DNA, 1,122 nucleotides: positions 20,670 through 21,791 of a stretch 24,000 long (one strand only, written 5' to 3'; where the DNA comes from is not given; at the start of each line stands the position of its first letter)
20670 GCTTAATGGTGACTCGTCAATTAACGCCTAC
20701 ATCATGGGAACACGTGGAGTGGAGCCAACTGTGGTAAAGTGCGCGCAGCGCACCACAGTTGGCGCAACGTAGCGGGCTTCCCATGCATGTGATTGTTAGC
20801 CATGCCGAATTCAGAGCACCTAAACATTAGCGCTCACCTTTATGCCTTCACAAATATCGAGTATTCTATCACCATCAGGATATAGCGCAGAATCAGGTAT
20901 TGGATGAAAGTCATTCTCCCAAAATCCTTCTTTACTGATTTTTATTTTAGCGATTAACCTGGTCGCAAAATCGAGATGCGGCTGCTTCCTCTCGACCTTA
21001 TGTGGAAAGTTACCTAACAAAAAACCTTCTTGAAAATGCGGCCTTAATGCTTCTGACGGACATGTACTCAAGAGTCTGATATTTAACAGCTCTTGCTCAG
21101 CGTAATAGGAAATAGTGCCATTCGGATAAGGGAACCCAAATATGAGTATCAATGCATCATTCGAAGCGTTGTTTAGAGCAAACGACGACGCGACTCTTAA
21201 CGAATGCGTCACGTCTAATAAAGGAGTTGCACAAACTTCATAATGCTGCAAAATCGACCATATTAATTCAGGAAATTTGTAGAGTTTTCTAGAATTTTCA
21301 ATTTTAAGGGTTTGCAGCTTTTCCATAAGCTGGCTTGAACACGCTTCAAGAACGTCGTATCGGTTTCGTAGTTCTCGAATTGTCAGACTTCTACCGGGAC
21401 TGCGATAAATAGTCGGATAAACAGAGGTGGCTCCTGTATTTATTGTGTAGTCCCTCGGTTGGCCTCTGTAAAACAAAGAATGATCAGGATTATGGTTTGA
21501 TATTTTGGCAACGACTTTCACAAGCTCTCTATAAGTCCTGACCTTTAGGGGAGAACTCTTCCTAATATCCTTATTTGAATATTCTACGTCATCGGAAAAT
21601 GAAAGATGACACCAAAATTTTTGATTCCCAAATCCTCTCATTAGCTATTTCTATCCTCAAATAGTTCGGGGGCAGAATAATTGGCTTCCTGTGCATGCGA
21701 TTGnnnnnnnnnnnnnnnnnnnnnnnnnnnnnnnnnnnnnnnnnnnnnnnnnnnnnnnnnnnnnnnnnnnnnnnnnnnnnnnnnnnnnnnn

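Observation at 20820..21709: The FRG-domain gene is welded to the CBASS cassette by loss of half an attC: a candidate CBASS accessory or novel defence gene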

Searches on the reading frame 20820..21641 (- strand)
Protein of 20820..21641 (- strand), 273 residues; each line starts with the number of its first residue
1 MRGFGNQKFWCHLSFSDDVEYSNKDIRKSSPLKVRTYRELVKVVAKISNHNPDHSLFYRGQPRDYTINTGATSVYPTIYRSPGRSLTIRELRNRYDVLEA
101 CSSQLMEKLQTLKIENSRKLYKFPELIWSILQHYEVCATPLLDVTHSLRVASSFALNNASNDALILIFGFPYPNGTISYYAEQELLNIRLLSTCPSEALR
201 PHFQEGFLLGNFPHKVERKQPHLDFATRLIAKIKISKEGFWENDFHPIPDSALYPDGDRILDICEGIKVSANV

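Call 7: search_protein_families(library=pfam, proteins=[window:20820-21641:-], max_evalue=0.01)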
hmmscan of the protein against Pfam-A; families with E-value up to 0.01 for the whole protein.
window:20820-21641:- (273 aa): 1 family
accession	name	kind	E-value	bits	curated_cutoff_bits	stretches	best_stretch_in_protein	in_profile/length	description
PF08867.16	FRG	-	9.5e-11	42.9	25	1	55-161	2-91/94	FRG domain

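Call 8: search_protein_families(library=padloc, proteins=[window:20820-21641:-], max_evalue=0.01)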
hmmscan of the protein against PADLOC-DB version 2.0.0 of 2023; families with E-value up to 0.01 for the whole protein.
window:20820-21641:- (273 aa): 9 families
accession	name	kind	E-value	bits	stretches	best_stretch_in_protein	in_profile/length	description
PDLC04937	PDC-S15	-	3e-09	34.9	1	32-172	15-143/254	-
PDLC04931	PDC-S15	-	1.3e-08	33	1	20-161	28-161/282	-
PDLC04933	PDC-S15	-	2.8e-08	31.6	1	33-198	8-151/286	-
PDLC04940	PDC-S15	-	1.1e-07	29.8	1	41-160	42-157/280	-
PDLC04934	PDC-S15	-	1.9e-06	25.2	1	32-160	37-152/416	-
PDLC04932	PDC-S15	-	3.2e-05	21.5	1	35-160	22-143/324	-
PDLC04938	PDC-S15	-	5.6e-05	20.7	1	33-168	44-162/276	-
PDLC04926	PDC-S15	-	9.3e-05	19.6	1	54-169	32-132/300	-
PDLC04930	PDC-S15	-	0.00032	17.8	1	35-180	4-143/380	-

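Call 16: find_homologous_proteins(query=window:20823-21641:-, max_evalue=0.001)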
Query window:20823-21641:- (273 aa): 1332 proteins with E <= 0.001 among 1790 candidates; the best 120 are listed.
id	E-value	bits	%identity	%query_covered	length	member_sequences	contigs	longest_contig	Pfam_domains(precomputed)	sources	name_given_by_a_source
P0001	3.6e-154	530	100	85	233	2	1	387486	PF08867.17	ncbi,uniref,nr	ncbi:FRG domain-containing protein [Ketobacter sp.]|uniref:FRG domain-containing protein n=1 Tax=Ket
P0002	4.2e-127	441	70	98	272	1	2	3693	PF08867.17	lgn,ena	-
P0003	3.4e-119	415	66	98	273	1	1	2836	PF08867.17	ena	-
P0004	1.6e-117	410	64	98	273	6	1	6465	PF08867.17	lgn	-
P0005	5.8e-117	408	64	100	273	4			PF08867.17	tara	tara:strand:- start:275 stop:1096 length:822 start_codon:yes stop_codon:yes gene_type:complete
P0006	8.2e-117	408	66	98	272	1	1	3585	PF08867.17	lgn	-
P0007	1.4e-115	403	65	98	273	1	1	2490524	PF08867.17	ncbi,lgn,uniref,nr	ncbi:FRG domain-containing protein [Thiohalophilus sp.]|uniref:FRG domain-containing protein n=1 Tax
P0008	2.2e-115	403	65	98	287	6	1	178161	PF08867.17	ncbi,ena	-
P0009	1.3e-114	400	65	98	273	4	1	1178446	PF08867.17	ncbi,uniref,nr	ncbi:FRG domain-containing protein [Halomonas daqingensis]|uniref:FRG domain-containing protein n=1 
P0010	1.8e-114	400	65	98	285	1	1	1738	PF08867.17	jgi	jgi:hypothetical protein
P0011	4.3e-114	399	63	99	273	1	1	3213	PF08867.17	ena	-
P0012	1.9e-113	397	64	98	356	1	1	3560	PF08867.17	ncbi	-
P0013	2.5e-113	396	64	99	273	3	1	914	PF08867.17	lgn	-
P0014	2.8e-113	396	63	98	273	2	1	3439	PF08867.17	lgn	-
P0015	9.9e-113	394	62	99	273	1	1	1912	PF08867.17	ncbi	-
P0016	2.9e-112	393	60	100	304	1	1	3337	PF08867.17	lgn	-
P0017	4.5e-112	392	63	98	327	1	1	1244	PF08867.17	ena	-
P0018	7.1e-112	391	62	98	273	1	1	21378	PF08867.17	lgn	-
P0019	7.2e-112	391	62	99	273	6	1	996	PF08867.17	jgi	-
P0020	2.3e-111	390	61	99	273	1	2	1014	PF08867.17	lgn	-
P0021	3.2e-111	389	62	98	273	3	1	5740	PF08867.17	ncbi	-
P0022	7.7e-111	388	60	98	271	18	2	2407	PF08867.17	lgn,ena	-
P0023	1.6e-110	387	62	95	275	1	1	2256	PF08867.17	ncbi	-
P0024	4.3e-110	385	62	98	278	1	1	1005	PF08867.17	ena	-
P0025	7.6e-110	385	63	98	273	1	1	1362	PF08867.17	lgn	-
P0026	5.5e-109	382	62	98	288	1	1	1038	PF08867.17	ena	-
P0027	1.2e-108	381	63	98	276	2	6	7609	PF08867.17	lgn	-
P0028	2.9e-108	379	60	98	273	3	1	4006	PF08867.17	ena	-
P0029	8.5e-108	378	62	98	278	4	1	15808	PF08867.17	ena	-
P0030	3.5e-107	376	62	98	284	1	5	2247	PF08867.17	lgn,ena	-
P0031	7.2e-106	372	61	98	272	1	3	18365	PF08867.17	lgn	-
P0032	2.2e-104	367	61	94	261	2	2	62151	PF08867.17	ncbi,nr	ncbi:MAG: FRG domain-containing protein [Candidatus Thiodiazotropha endolucinida]|nr:FRG domain-cont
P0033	2.0e-103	364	58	98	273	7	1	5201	PF08867.17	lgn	-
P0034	5.1e-102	359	57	98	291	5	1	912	PF08867.17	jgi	jgi:hypothetical protein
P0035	6.1e-102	359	60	98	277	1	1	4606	PF08867.17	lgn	-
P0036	3.4e-101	356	58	98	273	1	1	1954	PF08867.17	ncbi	-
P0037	8.0e-101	355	57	99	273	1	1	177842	PF08867.17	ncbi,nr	ncbi:MAG: FRG domain-containing protein [Deltaproteobacteria bacterium]|nr:FRG domain-containing pro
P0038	1.1e-100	355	60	94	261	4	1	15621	PF08867.17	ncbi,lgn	-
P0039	7.0e-100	352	57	98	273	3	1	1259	PF08867.17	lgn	-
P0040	1.1e-99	351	56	98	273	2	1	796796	PF08867.17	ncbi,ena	-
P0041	3.2e-99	350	58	98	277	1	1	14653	PF08867.17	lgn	-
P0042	4.0e-99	350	56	100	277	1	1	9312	PF08867.17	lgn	-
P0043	1.0e-98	348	56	99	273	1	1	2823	PF08867.17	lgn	-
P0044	1.0e-98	348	57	98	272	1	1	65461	PF08867.17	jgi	jgi:FRG domain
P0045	2.0e-98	347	56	99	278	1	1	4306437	PF08867.17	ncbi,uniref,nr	ncbi:FRG domain-containing protein [Halioglobus maricola]|uniref:FRG domain-containing protein n=1 T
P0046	4.8e-98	346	55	99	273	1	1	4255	PF08867.17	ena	-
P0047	7.4e-98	345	56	98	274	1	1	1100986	PF08867.17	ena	-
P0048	9.2e-97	342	56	96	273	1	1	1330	PF08867.17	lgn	-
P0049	1.2e-96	341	57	94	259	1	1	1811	PF08867.17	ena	-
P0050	3.9e-96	340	56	99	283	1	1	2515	PF08867.17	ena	-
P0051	4.0e-96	340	56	98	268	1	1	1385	PF08867.17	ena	-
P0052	5.6e-96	339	57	96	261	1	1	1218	PF08867.17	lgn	-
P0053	6.7e-96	339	55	97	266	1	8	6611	PF08867.17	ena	-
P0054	2.8e-95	337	54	98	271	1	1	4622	PF08867.17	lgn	-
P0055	4.6e-95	336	54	98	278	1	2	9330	PF08867.17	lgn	-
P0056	9.9e-95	335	53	100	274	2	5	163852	PF08867.17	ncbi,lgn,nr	ncbi:MAG: FRG domain-containing protein [Nitrosomonas sp.]|nr:FRG domain-containing protein [Burkhol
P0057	1.1e-94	335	53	99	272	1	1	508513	PF08867.17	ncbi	-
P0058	1.3e-92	328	51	98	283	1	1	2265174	PF08867.17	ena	-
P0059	4.2e-92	327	53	98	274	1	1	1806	PF08867.17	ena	-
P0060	4.8e-92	326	54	100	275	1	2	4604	PF08867.17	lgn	-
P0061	7.3e-92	326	53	98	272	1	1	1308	PF08867.17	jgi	-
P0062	1.0e-91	325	53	98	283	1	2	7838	PF08867.17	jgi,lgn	-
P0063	2.9e-91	324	53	98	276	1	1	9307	PF08867.17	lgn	-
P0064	3.2e-91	324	52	98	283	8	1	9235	PF08867.17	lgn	-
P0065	5.8e-91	323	53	98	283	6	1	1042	PF08867.17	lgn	-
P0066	1.6e-90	321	52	99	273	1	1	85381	PF08867.17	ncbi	-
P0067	1.8e-90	321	52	98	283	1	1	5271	PF08867.17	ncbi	-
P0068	2.2e-90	321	53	98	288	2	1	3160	PF08867.17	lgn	-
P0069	5.7e-90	320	55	98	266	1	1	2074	PF08867.17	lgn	-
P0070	5.7e-90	320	56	98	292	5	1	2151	PF08867.17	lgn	-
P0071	1.6e-89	318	54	98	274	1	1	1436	PF08867.17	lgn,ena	-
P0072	4.6e-89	317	54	98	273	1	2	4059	PF08867.17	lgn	-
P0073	5.0e-89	316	58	88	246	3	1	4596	PF08867.17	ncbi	ncbi:MAG: FRG domain-containing protein [Anaerolineales bacterium]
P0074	6.0e-89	316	51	98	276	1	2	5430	PF08867.17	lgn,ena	-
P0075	4.0e-88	313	54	96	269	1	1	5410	PF08867.17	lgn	-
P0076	1.8e-87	311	53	97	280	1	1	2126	PF08867.17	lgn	-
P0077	3.8e-87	310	51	100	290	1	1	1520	PF08867.17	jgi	jgi:hypothetical protein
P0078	5.5e-87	310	55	96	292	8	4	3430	PF08867.17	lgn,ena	-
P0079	6.8e-87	309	52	98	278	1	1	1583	PF08867.17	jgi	-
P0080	4.4e-86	307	53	96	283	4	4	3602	PF08867.17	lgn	-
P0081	8.2e-86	306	55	92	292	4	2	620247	PF08867.17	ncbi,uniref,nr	ncbi:FRG domain-containing protein [Sulfurisoma sediminicola]|uniref:FRG domain-containing protein n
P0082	9.7e-86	306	53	96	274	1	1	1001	PF08867.17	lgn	-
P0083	3.0e-85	304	53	97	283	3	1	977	PF08867.17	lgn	-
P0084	3.6e-85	304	55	93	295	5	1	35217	PF08867.17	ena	-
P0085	7.3e-85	303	59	84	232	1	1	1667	PF08867.17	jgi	jgi:hypothetical protein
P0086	7.6e-85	303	53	96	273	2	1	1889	PF08867.17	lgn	-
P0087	9.7e-85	302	51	96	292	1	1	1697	PF08867.17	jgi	jgi:hypothetical protein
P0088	1.1e-84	302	52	100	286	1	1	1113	PF08867.17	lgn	-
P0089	2.2e-84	301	52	96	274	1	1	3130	PF08867.17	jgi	jgi:hypothetical protein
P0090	5.2e-84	300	53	94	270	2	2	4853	PF08867.17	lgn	-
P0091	2.0e-83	298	52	94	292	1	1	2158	PF08867.17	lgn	-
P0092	2.8e-83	298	54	96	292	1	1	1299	PF08867.17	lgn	-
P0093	3.1e-83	297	52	96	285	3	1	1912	PF08867.17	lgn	-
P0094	3.9e-83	297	52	96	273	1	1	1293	PF08867.17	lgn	-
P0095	1.1e-82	296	52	96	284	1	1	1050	PF08867.17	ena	-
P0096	2.6e-82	294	52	96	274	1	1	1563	PF08867.17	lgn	-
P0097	2.9e-82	294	52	97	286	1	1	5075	PF08867.17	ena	-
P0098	3.4e-82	294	51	96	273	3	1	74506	PF08867.17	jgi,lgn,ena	-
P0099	9.0e-82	293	52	95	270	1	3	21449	PF08867.17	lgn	-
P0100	1.9e-81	292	50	99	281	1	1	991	PF08867.17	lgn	-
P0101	3.5e-81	291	51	96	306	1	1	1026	PF08867.17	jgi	-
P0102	5.4e-81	290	51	96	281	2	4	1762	PF08867.17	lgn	-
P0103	1.0e-80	289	51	97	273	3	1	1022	PF08867.17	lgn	-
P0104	2.9e-80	288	50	98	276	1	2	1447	PF08867.17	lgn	-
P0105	5.4e-80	287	53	93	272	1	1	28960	PF08867.17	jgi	jgi:hypothetical protein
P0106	7.0e-80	286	52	96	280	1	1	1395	PF08867.17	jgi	jgi:hypothetical protein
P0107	9.0e-80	286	49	96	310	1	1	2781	PF08867.17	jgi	jgi:hypothetical protein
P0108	3.0e-79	284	51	97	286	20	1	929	PF08867.17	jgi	-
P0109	3.7e-79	284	49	95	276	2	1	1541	PF08867.17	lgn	-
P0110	5.4e-79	284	50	94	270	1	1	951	PF08867.17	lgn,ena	-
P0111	8.4e-79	283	51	97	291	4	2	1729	PF08867.17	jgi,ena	-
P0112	2.0e-78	282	49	95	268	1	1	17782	PF08867.17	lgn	-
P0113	2.6e-78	281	50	96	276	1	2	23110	PF08867.17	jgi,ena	jgi:hypothetical protein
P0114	4.4e-78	281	52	96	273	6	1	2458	PF08867.17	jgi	jgi:hypothetical protein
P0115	4.7e-78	280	50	96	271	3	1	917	PF08867.17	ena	-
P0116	6.0e-78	280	48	96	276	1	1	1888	PF08867.17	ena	-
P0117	6.9e-78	280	52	96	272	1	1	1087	PF08867.17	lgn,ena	-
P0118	1.3e-77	279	50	96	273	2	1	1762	PF08867.17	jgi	-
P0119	1.4e-77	279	57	83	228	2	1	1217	PF08867.17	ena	-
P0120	5.7e-77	277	49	100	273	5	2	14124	PF08867.17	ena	-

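Call 19: find_related_loci(query=A1, collection=genome_contigs, flank=8000)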
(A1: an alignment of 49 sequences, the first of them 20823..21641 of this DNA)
Query A1 (273 aa) in genome_contigs; peptide patterns used: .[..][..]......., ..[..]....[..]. (x = any residue, [..] = any of these).
285 stretches matched a pattern; 285 encode a relative of the query (tblastn E <= 1e-3); the best 80 are kept; 80 distinct loci.
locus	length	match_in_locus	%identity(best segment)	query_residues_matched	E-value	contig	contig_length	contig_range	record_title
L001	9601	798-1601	65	1-268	5e-121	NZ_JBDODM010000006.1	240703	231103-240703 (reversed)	Pseudoalteromonas pernae strain YIC-656 Scaffold6, whole genome shotgun sequence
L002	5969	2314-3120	62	1-269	9e-118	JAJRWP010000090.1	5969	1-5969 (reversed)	MAG: Zetaproteobacteria bacterium isolate Dive96_bin2.244 k141_2587267, whole genome shotgun sequence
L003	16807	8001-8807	62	1-269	2e-117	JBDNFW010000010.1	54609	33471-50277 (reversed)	MAG: Gammaproteobacteria bacterium isolate concoct.158.ELB k141_77299, whole genome shotgun sequence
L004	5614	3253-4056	57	1-268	3e-109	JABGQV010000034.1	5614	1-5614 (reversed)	MAG: Anaerolineae bacterium isolate co234_bin64 NODE_21749_length_5614_cov_17.890988, whole genome shotgun sequence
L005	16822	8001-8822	53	1-273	6e-102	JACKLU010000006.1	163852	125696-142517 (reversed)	MAG: Burkholderiales bacterium isolate HK-STAS-PROT-100 HK-STAS-PROT-100_6, whole genome shotgun sequence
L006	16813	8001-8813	53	1-270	9e-101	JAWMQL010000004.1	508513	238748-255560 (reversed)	Halieaceae bacterium WSDMB12 NODE_4_length_508513_cov_28.777824, whole genome shotgun sequence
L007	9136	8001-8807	55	1-269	1e-100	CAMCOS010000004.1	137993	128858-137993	MAG: Lautropia mirabilis isolate MiE-22jul19-47 genome assembly, contig: MiE-22jul19-C60, whole genome shotgun sequence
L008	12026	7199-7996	54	6-267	6e-92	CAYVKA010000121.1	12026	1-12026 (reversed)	MAG TPA_asm: uncultured Nevskia sp. isolate SRP272529_co2_286 genome assembly, contig: NODE_9592_length_12026_cov_11.422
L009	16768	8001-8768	55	20-271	1e-89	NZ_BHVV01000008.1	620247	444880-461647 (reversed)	Sulfurisoma sediminicola strain BSN1 BSN1_8, whole genome shotgun sequence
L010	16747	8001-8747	51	20-269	3e-85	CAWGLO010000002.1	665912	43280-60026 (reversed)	MAG: uncultured beta proteobacterium isolate MFD09730.bin.2.10 genome assembly, contig: contig_12384, whole genome shotg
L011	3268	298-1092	52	8-269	2e-84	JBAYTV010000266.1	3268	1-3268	MAG: Sideroxydans sp. isolate SO_2016_LW3_17 scaffold57379_LW162_2016, whole genome shotgun sequence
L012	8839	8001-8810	48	1-270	1e-81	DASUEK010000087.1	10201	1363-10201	MAG TPA_asm: Permianibacter sp. isolate SMAG_U1351 k141_534625, whole genome shotgun sequence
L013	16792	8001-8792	50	1-264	2e-81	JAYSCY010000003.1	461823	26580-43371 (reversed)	MAG: Permianibacter sp. isolate ZZ2_ZZA245_bin.51 NODE_7_length_461823_cov_23.946895, whole genome shotgun sequence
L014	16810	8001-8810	48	1-270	8e-81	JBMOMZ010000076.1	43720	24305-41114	MAG: Pseudomonadota bacterium isolate Betzabe_MAG063 MAG063_76, whole genome shotgun sequence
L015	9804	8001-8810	48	1-270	6e-80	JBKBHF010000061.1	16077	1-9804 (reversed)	MAG: Permianibacter sp. isolate 21I_052.bin.6 NODE_1112_length_16077_cov_4.273126, whole genome shotgun sequence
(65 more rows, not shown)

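Call 24: predict_structure(alignment_id=A1)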
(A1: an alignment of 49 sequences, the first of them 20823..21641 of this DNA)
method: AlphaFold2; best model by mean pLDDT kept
length: 273 residues; sequences in the alignment: 49
mean_pLDDT: 85.2   pTM: 0.83
mean pLDDT of the five models: 85.2, 85.1, 83.7, 83.1, 82.6
residues with pLDDT >= 90: 144; 70-90: 91; 50-70: 26; < 50: 12
segments of 3 or more residues with pLDDT < 50: 173-181, 209-211
pLDDT, mean of each block of 10 residues (from residue 1): 82 97 96 97 96 88 91 92 87 94 95 86 82 91 86 90 93 45 55 77 55 72 89 96 89 84 94 86
secondary structure, 60 per line:
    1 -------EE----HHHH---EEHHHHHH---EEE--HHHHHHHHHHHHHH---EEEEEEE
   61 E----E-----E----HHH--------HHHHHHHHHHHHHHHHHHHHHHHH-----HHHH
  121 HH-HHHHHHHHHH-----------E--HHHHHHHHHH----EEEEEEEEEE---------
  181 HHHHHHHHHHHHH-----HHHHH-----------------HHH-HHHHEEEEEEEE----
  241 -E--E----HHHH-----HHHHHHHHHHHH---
elements in order: H14-17 H23-28 E32-34 H37-50 E54-61 H88-111 H117-122 H124-133 H148-157 E162-171 H181-193 H199-203 H225-228 E229-236 H250-253 H259-270

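Call 27: fold_search(model_id=the predicted structure, library=pdb)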
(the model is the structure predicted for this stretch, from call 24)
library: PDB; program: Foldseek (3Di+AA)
matches with E <= 10: 15; with E <= 0.001: 0
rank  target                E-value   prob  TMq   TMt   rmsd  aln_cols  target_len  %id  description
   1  8s2n_B                2.4e+00  0.14  0.19  0.37   7.0       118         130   11  Xenorhabdus bovienii Rhs toxin TreTu complex with TrxA and TriTu immunity protein (released 2024-12-04)
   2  6jwi_E                4.2e+00  0.01  0.09  0.05  19.9       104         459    8  Yeast Npl4 in complex with Lys48-linked diubiquitin (released 2019-12-25)
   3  8jpz_A                4.5e+00  0.01  0.12  0.07  17.6       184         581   12  The thermostability mutant Gox_M8 from Aspergillus niger (released 2023-12-20)
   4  9gco_B                5.0e+00  0.08  0.17  0.34  10.2       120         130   12  Xenorhabdus bovienii Thioredoxin complex with Rhs toxin TreX and immunity protein TriX (released 2024-12-04)
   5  8s2m_B                5.3e+00  0.05  0.17  0.32  10.4       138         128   13  Xenorhabdus bovienii Rhs C-terminal toxin TreX complex with TriX immunity protein (released 2024-12-04)
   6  9gco_E                6.0e+00  0.06  0.17  0.32   8.5       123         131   13  Xenorhabdus bovienii Thioredoxin complex with Rhs toxin TreX and immunity protein TriX (released 2024-12-04)
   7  7adi_A                6.4e+00  0.01  0.06  0.06  11.8        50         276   14  KirBac3.1 W46R: role of a highly conserved tryptophan at the membrane-water interface of Kir channel (released 2022-01-12)
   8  6jwi_A                7.6e+00  0.01  0.09  0.05  19.6       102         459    7  Yeast Npl4 in complex with Lys48-linked diubiquitin (released 2019-12-25)
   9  7pub_DC               8.0e+00  0.01  0.11  0.04  13.0       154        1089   12  Late assembly intermediate of the Trypanosoma brucei mitoribosomal small subunit (released 2022-05-04)
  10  3spa_A                8.5e+00  0.02  0.15  0.06  14.2       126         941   15  Crystal Structure of Human Mitochondrial RNA Polymerase (released 2011-09-28)
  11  8pj2_t                8.5e+00  0.01  0.07  0.05  12.1        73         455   15  Structure of human 48S translation initiation complex in AUG recognition state after eIF5-induced GTP hydrolysis by eI (released 2024-08-14)
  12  2b50_A                9.0e+00  0.01  0.15  0.16  18.5       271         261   11  Human Nuclear Receptor-Ligand Complex 2 (released 2006-02-14)
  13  5fty_B                9.6e+00  0.01  0.05  0.06   6.7        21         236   14  Structure of surface layer protein SbsC, domains 6-7 (monoclinic form) (released 2017-02-22)
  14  5gjq_V                9.6e+00  0.01  0.08  0.08  17.0        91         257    9  Structure of the human 26S proteasome bound to USP14-UbAl (released 2016-08-17)
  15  4hu3                  9.6e+00  0.01  0.07  0.07  17.9        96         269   17  Crystal structure of EAL domain of the E. coli DosP - monomeric form (released 2013-05-29)

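Call 30: search_solved_structures(query=A1, max_evalue=10, show_alignments=2)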
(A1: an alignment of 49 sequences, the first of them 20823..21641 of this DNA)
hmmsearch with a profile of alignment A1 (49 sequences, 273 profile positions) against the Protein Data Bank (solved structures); distinct sequences matched with E-value up to 10: 5.
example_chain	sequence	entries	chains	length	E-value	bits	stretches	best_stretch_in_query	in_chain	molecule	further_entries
1hsj_A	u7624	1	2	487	0.2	14.2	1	16-115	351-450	FUSION PROTEIN CONSISTING OF STAPHYLOCOCCUS ACCESSORY REGULATOR PROTEIN R AND MALTOSE BIND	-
1g5z_A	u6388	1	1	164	0.34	13.5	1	23-113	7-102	OUTER SURFACE PROTEIN C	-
6z0c_A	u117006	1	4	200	0.59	12.7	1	90-131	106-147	Maquette-3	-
1tis_A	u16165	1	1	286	1.1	11.8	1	25-86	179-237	THYMIDYLATE SYNTHASE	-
8ard_A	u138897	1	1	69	1.1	11.8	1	82-125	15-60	Unconventional myosin-VI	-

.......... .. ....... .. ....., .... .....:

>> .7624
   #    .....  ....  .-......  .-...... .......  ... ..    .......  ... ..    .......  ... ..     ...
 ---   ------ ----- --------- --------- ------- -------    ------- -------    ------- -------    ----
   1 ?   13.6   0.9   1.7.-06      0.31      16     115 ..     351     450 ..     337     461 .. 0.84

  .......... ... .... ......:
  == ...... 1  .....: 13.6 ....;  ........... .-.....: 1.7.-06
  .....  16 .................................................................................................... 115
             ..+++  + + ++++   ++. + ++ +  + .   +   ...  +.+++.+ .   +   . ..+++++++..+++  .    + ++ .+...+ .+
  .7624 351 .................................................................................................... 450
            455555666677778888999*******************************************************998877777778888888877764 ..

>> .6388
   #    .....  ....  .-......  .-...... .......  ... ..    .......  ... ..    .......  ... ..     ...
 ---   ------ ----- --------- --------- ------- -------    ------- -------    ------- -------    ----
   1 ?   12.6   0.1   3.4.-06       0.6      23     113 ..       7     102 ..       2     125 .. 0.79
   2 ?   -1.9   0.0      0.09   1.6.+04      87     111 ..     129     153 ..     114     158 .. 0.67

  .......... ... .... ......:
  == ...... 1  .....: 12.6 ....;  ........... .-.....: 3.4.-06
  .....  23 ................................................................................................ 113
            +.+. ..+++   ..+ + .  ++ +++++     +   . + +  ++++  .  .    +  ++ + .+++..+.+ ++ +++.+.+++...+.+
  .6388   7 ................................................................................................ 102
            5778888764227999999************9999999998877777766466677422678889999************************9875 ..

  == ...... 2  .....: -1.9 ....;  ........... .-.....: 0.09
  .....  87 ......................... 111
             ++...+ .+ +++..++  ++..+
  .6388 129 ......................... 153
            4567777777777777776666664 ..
